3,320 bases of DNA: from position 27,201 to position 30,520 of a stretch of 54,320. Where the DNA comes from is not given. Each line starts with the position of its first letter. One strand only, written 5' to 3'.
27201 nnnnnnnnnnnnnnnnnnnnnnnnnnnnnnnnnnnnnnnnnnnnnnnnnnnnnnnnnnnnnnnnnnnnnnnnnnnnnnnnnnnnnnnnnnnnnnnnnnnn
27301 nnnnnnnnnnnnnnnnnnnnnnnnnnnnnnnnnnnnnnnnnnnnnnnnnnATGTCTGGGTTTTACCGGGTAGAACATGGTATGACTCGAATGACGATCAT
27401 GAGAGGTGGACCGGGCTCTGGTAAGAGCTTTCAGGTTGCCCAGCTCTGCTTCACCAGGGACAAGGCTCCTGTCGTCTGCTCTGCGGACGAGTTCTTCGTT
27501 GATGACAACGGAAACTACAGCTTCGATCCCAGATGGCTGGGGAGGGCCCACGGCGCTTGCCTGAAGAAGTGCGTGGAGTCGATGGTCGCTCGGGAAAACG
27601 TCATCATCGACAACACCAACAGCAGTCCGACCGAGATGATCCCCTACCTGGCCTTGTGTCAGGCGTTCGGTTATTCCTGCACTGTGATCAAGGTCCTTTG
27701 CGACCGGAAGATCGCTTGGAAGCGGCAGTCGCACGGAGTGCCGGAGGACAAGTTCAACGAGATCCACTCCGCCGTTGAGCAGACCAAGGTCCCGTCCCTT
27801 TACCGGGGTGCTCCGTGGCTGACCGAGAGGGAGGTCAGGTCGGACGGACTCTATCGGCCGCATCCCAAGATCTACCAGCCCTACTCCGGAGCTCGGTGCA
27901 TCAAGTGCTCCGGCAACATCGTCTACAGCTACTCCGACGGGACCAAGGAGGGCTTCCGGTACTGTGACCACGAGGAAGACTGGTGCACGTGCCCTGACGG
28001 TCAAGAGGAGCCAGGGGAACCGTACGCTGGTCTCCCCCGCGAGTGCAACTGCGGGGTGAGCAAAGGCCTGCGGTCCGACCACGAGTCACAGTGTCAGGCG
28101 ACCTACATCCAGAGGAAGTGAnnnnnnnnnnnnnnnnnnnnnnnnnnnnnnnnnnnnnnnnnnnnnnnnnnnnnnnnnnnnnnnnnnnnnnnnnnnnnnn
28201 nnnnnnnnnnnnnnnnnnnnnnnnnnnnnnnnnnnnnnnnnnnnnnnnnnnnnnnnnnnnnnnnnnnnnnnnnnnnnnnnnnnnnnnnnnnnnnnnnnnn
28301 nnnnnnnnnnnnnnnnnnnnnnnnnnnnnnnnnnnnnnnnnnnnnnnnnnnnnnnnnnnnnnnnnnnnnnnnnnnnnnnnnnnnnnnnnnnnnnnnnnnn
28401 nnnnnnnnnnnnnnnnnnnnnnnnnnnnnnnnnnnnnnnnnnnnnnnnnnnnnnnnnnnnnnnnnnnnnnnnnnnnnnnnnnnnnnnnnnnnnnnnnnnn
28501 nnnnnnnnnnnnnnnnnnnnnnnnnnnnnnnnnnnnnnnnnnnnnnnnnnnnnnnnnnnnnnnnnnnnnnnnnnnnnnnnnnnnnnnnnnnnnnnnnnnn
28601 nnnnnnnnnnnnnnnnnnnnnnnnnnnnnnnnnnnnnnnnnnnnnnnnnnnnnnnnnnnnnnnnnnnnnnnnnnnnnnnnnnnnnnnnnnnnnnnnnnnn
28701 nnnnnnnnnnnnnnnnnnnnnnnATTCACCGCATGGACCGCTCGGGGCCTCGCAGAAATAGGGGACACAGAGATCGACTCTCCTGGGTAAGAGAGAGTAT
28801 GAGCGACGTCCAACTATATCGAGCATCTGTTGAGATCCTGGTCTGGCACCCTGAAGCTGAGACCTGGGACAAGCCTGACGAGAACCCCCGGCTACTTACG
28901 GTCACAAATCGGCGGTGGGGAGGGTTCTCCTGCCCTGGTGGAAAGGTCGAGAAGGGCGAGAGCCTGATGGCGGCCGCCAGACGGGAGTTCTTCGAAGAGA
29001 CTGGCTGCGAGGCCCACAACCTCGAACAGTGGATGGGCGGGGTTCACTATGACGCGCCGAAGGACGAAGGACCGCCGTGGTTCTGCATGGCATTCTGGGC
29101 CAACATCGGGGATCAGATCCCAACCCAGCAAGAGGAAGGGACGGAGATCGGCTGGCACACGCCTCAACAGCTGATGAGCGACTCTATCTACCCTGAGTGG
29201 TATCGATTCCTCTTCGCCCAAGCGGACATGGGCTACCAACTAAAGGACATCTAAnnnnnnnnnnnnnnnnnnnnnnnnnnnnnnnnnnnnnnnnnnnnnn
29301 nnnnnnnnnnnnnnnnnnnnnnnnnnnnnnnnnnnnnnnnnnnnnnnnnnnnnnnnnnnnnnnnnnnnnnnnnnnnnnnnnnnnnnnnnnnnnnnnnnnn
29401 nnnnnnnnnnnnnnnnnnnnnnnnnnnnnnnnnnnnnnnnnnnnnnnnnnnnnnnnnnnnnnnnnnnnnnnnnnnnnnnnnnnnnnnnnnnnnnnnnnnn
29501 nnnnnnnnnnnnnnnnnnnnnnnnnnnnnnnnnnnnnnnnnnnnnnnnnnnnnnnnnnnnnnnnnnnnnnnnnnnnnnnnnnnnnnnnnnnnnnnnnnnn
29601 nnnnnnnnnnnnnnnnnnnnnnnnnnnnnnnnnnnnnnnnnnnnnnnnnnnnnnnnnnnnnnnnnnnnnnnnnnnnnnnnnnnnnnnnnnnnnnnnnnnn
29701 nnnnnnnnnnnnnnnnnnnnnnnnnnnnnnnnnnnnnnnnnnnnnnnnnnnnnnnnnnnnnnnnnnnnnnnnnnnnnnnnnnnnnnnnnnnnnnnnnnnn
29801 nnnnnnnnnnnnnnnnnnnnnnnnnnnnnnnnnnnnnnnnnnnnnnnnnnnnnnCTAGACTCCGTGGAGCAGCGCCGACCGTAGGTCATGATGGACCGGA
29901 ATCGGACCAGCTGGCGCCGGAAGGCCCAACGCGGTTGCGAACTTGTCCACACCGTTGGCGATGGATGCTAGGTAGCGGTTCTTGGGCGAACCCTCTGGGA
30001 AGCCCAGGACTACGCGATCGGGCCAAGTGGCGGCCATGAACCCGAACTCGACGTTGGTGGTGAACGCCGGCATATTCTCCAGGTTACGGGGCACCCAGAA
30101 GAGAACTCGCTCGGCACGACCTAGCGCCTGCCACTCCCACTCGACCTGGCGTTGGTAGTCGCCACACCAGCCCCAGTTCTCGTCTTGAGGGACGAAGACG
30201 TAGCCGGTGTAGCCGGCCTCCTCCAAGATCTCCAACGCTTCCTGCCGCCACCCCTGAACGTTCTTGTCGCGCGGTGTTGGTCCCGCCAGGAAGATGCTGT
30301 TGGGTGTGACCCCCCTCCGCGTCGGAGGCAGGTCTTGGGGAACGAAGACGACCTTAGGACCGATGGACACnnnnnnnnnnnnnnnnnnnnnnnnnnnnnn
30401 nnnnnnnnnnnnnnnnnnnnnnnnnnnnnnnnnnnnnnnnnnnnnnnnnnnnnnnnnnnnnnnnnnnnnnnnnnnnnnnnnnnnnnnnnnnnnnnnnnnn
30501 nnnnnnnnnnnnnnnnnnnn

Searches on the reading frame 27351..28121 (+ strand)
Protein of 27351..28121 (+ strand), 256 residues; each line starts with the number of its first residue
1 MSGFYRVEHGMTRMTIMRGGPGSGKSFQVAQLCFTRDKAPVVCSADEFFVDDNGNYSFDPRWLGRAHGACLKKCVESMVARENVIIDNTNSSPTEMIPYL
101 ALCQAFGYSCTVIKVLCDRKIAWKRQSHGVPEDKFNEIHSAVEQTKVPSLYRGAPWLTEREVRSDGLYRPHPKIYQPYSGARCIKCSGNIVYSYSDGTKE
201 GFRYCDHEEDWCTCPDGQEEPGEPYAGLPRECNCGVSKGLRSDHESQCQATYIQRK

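Call 7: search_protein_families(library=pfam, proteins=[window:27351-28121:+], max_evalue=0.01)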
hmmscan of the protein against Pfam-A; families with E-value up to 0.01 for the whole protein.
window:27351-28121:+ (256 aa): 2 families
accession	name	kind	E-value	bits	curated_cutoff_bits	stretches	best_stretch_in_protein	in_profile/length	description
PF13671.12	AAA_33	-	4.2e-12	47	27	1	14-127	1-116/143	AAA domain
PF06414.18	Zeta_toxin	-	0.0001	22.2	22.3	0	78-125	92-139/199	Zeta toxin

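Call 35: search_protein_families(library=phrogs, proteins=[window:27351-28121:+], max_evalue=0.001)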
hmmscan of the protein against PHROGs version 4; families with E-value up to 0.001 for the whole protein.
window:27351-28121:+ (256 aa): 3 families
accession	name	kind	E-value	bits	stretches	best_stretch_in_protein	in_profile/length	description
phrog_2071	-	other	9e-23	82.4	1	9-134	13-133/282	ATPase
phrog_505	-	other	1.2e-06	29.2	1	11-149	1-147/295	polynucleotide kinase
phrog_8238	-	DNA, RNA and nucleotide metabolism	0.0006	19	1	11-150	1-148/737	RNA ligase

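Call 36: search_protein_families(library=ncbifam, proteins=[window:27351-28121:+], max_evalue=0.001)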
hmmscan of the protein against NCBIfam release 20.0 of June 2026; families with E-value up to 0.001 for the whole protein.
window:27351-28121:+ (256 aa): 0 families

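Call 65: search_protein_families(library=padloc, proteins=[window:27351-28121:+], max_evalue=0.01)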
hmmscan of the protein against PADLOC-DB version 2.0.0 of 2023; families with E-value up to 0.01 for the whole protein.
window:27351-28121:+ (256 aa): 1 family
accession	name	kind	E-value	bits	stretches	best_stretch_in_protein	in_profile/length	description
PDLC01900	CARF4--CARF_PDDEXK_AAA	-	1.6e-06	25.1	1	16-115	7-109/556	-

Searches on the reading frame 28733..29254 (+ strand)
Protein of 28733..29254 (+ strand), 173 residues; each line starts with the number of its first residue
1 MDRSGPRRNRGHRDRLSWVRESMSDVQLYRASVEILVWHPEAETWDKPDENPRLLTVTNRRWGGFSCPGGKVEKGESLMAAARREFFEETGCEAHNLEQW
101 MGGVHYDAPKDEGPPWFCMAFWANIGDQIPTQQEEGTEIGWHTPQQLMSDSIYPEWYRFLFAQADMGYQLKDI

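Call 5: search_protein_families(library=pfam, proteins=[window:28733-29254:+], max_evalue=0.01)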
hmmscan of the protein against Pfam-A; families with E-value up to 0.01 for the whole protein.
window:28733-29254:+ (173 aa): 1 family
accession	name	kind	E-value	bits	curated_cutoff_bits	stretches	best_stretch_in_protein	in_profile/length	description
PF00293.34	NUDIX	-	5.3e-16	59.3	21.1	1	55-152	18-123/134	NUDIX domain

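Call 29: search_solved_structures(query=window:28733-29254:+, max_evalue=0.001)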
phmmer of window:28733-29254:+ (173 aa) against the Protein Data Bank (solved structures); distinct sequences matched with E-value up to 0.001: 8.
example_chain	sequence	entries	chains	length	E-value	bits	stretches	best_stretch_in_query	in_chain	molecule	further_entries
2b06_A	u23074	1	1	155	7.4e-07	32.5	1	58-147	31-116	MutT/nudix family protein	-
3fk9_A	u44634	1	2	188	1.7e-06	31.4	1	53-143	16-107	Mutator MutT protein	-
1vc8_A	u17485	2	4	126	1.1e-05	28.7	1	58-156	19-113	Ndx1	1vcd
5gg5_A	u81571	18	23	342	2.4e-05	27.6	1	55-155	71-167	Hydrolase, NUDIX family protein | NUDIX family protein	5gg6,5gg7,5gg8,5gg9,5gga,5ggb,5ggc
1vc9_A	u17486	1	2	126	2.8e-05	27.4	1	58-156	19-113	Ndx1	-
1jrk_A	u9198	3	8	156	0.00013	25.2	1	50-95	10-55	Nudix homolog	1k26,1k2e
2yyh_A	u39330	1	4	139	0.00014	25.1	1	45-122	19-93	8-OXO-dGTPase domain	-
3id9_A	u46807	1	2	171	0.00031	23.9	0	57-94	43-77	MutT/NUDIX family protein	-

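Call 35: search_protein_families(library=phrogs, proteins=[window:28733-29254:+], max_evalue=0.001)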
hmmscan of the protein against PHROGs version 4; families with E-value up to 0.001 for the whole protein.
window:28733-29254:+ (173 aa): 5 families
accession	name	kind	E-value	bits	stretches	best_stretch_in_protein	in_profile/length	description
phrog_1198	-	other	1.2e-12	49.1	1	19-161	25-164/253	MutT/NUDIX hydrolase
phrog_1185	-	other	3.5e-09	37.5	1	56-98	175-214/301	nudix hydrolase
phrog_15528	-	head and packaging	4.5e-08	32.9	1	54-155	534-631/794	portal protein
phrog_19657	-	other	1.9e-06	29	1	62-99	58-95/176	nudix hydrolase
phrog_6216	-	unknown function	0.00017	21.5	1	53-100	14-61/545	-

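Call 36: search_protein_families(library=ncbifam, proteins=[window:28733-29254:+], max_evalue=0.001)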
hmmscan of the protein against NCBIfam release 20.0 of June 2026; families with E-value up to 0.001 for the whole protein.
window:28733-29254:+ (173 aa): 9 families
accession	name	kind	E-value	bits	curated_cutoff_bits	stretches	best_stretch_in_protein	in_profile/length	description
TIGR02705.1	nudix_YtkD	equivalog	6.1e-09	35.6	154.4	1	56-98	38-80/156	RNA deprotection pyrophosphohydrolase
NF006530.0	PRK08999.1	equivalog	4.9e-08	32.4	245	1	65-148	35-113/315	Nudix family hydrolase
NF001938.0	PRK00714.1-5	equivalog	3.1e-07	29.9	116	1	25-113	8-96/172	RNA pyrophosphohydrolase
NF052459.1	OxoGTPPhMutT1Mycb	equivalog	4.5e-07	29.3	475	1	38-154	9-116/292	8-oxo-(d)GTP phosphatase MutT1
NF008044.0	PRK10776.1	equivalog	2.1e-05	24.4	148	1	65-152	33-115/130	8-oxo-dGTP diphosphatase MutT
NF002995.0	PRK03759.1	equivalog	4.1e-05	23.3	127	1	70-150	71-153/185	isopentenyl-diphosphate Delta-isomerase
NF001299.0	PRK00241.1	equivalog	0.00013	21.6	158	1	62-147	158-238/263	NAD(+) diphosphatase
TIGR00586.1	mutt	equivalog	0.00014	21.9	97.9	1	66-152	35-116/129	8-oxo-dGTP diphosphatase MutT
NF008736.0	PRK11762.1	equivalog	0.00025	20.6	169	1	66-99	77-110/186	ADP compounds hydrolase NudE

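Call 65: search_protein_families(library=padloc, proteins=[window:28799-29254:+], max_evalue=0.01)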
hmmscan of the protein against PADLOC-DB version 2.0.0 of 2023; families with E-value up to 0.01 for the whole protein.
window:28799-29254:+ (151 aa): 1 family
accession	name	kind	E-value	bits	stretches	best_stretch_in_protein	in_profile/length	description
PDLC04899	PDC-S07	-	2.4e-08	31.7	1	45-128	37-115/135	-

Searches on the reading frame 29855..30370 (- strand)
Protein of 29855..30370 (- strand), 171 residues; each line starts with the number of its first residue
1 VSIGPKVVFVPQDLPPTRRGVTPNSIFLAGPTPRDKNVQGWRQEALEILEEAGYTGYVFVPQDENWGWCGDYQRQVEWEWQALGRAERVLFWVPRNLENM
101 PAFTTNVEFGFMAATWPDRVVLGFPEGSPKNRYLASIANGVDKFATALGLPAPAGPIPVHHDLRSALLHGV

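Call 7: search_protein_families(library=pfam, proteins=[window:29855-30370:-], max_evalue=0.01)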
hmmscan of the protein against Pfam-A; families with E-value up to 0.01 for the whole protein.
window:29855-30370:- (171 aa): 1 family
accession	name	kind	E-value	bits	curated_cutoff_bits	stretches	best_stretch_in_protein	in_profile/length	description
PF15891.11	Nuc_deoxyri_tr2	-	7.2e-14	52.4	30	1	25-122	3-100/105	Nucleoside 2-deoxyribosyltransferase like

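Call 35: search_protein_families(library=phrogs, proteins=[window:29855-30370:-], max_evalue=0.001)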
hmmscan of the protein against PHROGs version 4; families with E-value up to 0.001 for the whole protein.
window:29855-30370:- (171 aa): 1 family
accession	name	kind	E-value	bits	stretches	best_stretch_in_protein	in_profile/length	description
phrog_30579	-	unknown function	2.1e-09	38.3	1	15-128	7-124/164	-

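Call 36: search_protein_families(library=ncbifam, proteins=[window:29855-30370:-], max_evalue=0.001)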
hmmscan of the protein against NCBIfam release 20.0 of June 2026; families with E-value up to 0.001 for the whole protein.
window:29855-30370:- (171 aa): 0 families

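Call 65: search_protein_families(library=padloc, proteins=[window:29855-30370:-], max_evalue=0.01)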
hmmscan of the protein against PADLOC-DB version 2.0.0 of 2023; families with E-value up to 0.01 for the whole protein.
window:29855-30370:- (171 aa): 0 families

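Call 67: search_solved_structures(query=window:29855-30370:-, max_evalue=10, show_alignments=2)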
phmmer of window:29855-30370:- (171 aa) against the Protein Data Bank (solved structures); distinct sequences matched with E-value up to 10: 2.
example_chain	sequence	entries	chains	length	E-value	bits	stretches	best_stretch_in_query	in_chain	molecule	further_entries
3viu_A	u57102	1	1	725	0.056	16.3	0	118-165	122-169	Phosphoribosylformylglycinamidine synthase 2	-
4mcj_A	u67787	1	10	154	0.18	14.6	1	24-95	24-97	Uncharacterized protein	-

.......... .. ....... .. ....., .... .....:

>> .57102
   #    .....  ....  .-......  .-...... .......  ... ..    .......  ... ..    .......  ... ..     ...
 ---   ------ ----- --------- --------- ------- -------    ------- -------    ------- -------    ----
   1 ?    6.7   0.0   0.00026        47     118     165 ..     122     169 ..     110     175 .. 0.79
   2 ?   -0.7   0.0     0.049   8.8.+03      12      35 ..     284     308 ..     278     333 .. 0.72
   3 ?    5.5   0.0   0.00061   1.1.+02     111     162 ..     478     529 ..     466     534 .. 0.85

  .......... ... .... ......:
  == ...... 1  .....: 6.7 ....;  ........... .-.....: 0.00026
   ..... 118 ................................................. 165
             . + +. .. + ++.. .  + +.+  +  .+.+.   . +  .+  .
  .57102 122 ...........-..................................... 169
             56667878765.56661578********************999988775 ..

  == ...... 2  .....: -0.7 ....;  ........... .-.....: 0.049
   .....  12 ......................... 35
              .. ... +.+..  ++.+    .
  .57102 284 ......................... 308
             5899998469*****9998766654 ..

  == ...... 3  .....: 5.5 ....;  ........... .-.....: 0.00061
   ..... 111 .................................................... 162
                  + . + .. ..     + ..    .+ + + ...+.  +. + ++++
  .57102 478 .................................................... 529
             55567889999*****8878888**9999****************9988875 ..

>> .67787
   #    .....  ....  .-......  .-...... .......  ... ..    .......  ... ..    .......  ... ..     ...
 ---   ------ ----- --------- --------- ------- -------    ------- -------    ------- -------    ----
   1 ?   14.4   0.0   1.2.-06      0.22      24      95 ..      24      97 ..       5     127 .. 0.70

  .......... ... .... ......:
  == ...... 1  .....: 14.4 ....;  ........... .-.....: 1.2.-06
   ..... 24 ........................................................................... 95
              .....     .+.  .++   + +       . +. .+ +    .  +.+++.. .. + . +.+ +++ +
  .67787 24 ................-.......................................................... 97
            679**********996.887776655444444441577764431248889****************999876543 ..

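Call 71: search_protein_representatives(protein=window:29855-30370:-)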
Query: 171 residues. Proteins with E-value up to 0.001 (for the whole library): 1242; up to 1e-10: 901; up to 1e-30: 26. The best 150 are listed.
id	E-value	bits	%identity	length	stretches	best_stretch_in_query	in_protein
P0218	7.2e-58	211.6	58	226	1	6-169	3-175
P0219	1.2e-46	175.0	54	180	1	7-168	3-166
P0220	9.9e-45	168.8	60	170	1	18-143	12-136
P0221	1.6e-43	164.8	51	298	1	6-166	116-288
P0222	3.7e-43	163.6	51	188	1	6-164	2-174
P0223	9.1e-38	146.1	55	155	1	22-137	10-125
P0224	1.3e-35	139.0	49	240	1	13-162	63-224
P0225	2.9e-34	134.6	46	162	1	6-140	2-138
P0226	6.2e-34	133.6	45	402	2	7-139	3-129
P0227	8.1e-34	133.2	53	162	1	20-139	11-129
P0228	8.1e-34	133.2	46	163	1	6-139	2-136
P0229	8.1e-34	133.2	51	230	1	21-142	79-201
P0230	9.7e-34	132.9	53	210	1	18-135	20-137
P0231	9.8e-33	129.6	53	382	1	6-138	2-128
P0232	2.4e-32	128.4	52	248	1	7-134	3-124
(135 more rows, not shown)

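Call 79: predict_structure(alignment_id=A4)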
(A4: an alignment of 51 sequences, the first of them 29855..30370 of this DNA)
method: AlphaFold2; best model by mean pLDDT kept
length: 171 residues; sequences in the alignment: 51
mean_pLDDT: 82.4   pTM: 0.79
mean pLDDT of the five models: 82.4, 82.0, 80.7, 80.3, 78.2
residues with pLDDT >= 90: 102; 70-90: 35; 50-70: 5; < 50: 29
segments of 3 or more residues with pLDDT < 50: 143-171
pLDDT, mean of each block of 10 residues (from residue 1): 89 95 96 86 92 95 93 95 96 89 90 93 91 87 43 39 36 33
secondary structure, 60 per line:
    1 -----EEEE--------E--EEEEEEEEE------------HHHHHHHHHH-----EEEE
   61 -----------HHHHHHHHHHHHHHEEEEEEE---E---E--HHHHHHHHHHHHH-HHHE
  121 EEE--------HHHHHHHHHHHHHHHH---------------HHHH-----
elements in order: E6-9 E21-29 H42-51 E57-60 H72-85 E86-92 H103-115 E120-123 H132-147 H163-166

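Call 83: fold_search(model_id=the predicted structure, library=pdb)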
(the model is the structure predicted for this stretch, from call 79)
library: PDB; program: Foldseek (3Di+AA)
matches with E <= 10: 442; with E <= 0.001: 8
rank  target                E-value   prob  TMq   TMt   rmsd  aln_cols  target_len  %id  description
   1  4mcj_C                1.5e-05  1.00  0.62  0.69   4.0       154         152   17  Crystal structure of a putative nucleoside deoxyribosyltransferase (BDI_0649) from Parabacteroides distasonis ATCC 850 (released 2013-09-04)
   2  4mcj_A                1.5e-05  1.00  0.60  0.67   6.0       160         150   16  Crystal structure of a putative nucleoside deoxyribosyltransferase (BDI_0649) from Parabacteroides distasonis ATCC 850 (released 2013-09-04)
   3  4mcj_B                2.0e-05  1.00  0.60  0.66   4.5       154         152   18  Crystal structure of a putative nucleoside deoxyribosyltransferase (BDI_0649) from Parabacteroides distasonis ATCC 850 (released 2013-09-04)
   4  4mcj_I                2.4e-05  1.00  0.59  0.67   4.1       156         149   15  Crystal structure of a putative nucleoside deoxyribosyltransferase (BDI_0649) from Parabacteroides distasonis ATCC 850 (released 2013-09-04)
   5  4mcj_J                2.4e-05  1.00  0.60  0.66   4.4       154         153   17  Crystal structure of a putative nucleoside deoxyribosyltransferase (BDI_0649) from Parabacteroides distasonis ATCC 850 (released 2013-09-04)
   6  4mcj_E                3.8e-05  1.00  0.61  0.69   4.1       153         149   16  Crystal structure of a putative nucleoside deoxyribosyltransferase (BDI_0649) from Parabacteroides distasonis ATCC 850 (released 2013-09-04)
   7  4mcj_G                4.1e-05  1.00  0.61  0.67   4.4       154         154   17  Crystal structure of a putative nucleoside deoxyribosyltransferase (BDI_0649) from Parabacteroides distasonis ATCC 850 (released 2013-09-04)
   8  4mcj_H                4.6e-05  1.00  0.59  0.67   4.3       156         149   16  Crystal structure of a putative nucleoside deoxyribosyltransferase (BDI_0649) from Parabacteroides distasonis ATCC 850 (released 2013-09-04)
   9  3ea0_A                5.2e-02  0.23  0.24  0.19  11.0       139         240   12  Crystal Structure of ParA Family ATPase from Chlorobium tepidum TLS (released 2008-09-23)
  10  7ylg                  8.2e-02  0.63  0.35  0.41   7.2       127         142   15  Crystal structure of the chicken Toll-like receptor 15 TIR domain (glutathione adduct) (released 2023-05-31)
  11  1e5d_A                9.4e-02  0.54  0.36  0.19   5.9       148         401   14  RUBREDOXIN OXYGEN:OXIDOREDUCTASE (ROO) FROM ANAEROBE DESULFOVIBRIO GIGAS (released 2000-11-17)
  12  2a0k_A                1.2e-01  0.95  0.45  0.48   3.4       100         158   16  Crystal structure of Nucleoside 2-deoxyribosyltransferase from Trypanosoma brucei at 1.8 A resolution (released 2005-07-26)
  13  6m2e_A                2.2e-01  0.21  0.30  0.37  10.1       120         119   12  Sirohydrochlorin nickelochelatase CfbA in complex with sirohydrochlorin (released 2021-01-13)
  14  5v8s_B                2.6e-01  0.15  0.32  0.17  10.9       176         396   11  Flavo di-iron protein H90D mutant from Thermotoga maritima (released 2017-04-19)
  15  7uqx_A                3.4e-01  0.13  0.28  0.11   9.4       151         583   13  Cryo-EM structure of the human Exostosin-1 and Exostosin-2 heterodimer in complex with UDP-GlcNAc (released 2022-09-28)
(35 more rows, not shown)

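Call 94: find_related_loci(query=window:29855-30370:-, collection=metagenome_contigs, flank=8000)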
Query window:29855-30370:- (171 aa) in metagenome_contigs; peptide patterns used: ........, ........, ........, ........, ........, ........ (x = any residue, [..] = any of these).
91 stretches matched a pattern; 11 encode a relative of the query (tblastn E <= 1e-3); 11 distinct loci.
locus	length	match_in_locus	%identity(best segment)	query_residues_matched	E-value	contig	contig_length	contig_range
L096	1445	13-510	80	6-171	1e-96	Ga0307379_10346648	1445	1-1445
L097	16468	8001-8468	77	16-171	9e-80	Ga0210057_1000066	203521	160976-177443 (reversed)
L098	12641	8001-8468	77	16-171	9e-80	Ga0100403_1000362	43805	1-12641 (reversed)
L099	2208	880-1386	56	6-171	9e-57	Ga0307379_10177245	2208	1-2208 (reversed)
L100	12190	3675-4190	55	3-171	7e-55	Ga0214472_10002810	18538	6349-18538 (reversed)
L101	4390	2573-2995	61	6-144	3e-53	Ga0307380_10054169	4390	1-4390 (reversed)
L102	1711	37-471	59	6-148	2e-54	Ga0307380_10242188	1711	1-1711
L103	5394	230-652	61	6-144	3e-53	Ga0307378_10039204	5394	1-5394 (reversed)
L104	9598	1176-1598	61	6-144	3e-53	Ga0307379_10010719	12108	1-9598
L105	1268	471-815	53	23-139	8e-41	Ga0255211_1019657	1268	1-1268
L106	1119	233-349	69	79-117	2e-14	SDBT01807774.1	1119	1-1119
